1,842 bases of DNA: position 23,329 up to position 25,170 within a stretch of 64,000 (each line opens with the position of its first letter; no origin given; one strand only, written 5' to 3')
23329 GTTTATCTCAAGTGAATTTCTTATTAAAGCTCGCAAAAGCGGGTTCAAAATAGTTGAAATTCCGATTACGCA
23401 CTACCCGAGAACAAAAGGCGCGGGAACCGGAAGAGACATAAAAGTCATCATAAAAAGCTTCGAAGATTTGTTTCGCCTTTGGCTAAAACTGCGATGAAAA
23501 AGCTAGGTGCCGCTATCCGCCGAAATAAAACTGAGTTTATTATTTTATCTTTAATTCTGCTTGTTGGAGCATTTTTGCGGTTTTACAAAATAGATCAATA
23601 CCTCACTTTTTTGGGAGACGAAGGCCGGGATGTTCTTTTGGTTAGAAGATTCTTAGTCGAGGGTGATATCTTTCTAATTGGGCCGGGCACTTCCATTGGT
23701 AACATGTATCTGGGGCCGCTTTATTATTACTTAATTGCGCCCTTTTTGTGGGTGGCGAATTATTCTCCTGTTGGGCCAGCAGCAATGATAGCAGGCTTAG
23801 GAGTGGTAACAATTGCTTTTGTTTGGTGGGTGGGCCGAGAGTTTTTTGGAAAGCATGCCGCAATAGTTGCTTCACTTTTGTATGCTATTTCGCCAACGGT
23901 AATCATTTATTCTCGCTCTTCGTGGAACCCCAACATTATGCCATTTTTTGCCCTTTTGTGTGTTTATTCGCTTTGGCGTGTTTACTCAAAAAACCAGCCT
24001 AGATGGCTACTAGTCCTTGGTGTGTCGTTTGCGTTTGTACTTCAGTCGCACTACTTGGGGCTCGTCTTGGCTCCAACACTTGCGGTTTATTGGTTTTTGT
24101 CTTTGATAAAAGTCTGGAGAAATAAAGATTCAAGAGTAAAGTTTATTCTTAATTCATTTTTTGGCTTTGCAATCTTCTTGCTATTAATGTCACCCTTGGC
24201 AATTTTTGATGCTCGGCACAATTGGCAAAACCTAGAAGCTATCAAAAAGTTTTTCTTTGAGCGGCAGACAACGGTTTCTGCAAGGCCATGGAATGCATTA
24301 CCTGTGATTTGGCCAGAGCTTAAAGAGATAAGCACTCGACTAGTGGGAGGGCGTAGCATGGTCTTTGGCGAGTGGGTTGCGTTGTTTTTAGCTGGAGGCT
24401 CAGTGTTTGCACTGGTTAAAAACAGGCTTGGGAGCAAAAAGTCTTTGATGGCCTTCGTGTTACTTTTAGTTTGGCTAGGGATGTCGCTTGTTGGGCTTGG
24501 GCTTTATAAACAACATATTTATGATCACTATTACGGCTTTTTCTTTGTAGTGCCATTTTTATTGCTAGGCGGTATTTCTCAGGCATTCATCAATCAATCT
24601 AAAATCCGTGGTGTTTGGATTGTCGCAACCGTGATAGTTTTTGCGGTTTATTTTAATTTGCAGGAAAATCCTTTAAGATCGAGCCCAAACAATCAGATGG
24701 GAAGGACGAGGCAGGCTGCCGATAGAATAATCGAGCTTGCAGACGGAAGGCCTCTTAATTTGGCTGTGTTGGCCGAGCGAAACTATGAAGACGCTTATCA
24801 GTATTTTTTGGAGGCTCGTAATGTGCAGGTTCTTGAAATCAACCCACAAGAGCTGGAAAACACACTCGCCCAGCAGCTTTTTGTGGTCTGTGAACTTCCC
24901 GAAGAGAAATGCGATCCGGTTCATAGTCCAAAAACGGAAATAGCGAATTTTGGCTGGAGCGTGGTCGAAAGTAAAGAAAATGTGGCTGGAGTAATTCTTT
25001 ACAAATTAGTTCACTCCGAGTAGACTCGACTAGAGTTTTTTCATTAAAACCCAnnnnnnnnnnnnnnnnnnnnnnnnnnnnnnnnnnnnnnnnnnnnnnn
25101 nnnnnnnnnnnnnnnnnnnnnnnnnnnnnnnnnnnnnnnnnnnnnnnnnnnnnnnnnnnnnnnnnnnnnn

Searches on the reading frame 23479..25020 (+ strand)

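Call 70: search_protein_families(library=pfam, proteins=[window:23479-25020:+], max_evalue=0.01)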
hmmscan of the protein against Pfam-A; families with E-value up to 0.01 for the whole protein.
window:23479-25020:+ (514 aa): 2 families
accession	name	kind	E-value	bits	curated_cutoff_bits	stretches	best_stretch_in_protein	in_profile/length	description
PF13231.12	PMT_2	-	5.2e-13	49.9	26.1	1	80-234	4-155/160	Dolichyl-phosphate-mannose-protein mannosyltransferase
PF02366.24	PMT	-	2.8e-05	24.3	22.7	1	98-243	83-233/245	Dolichyl-phosphate-mannose-protein mannosyltransferase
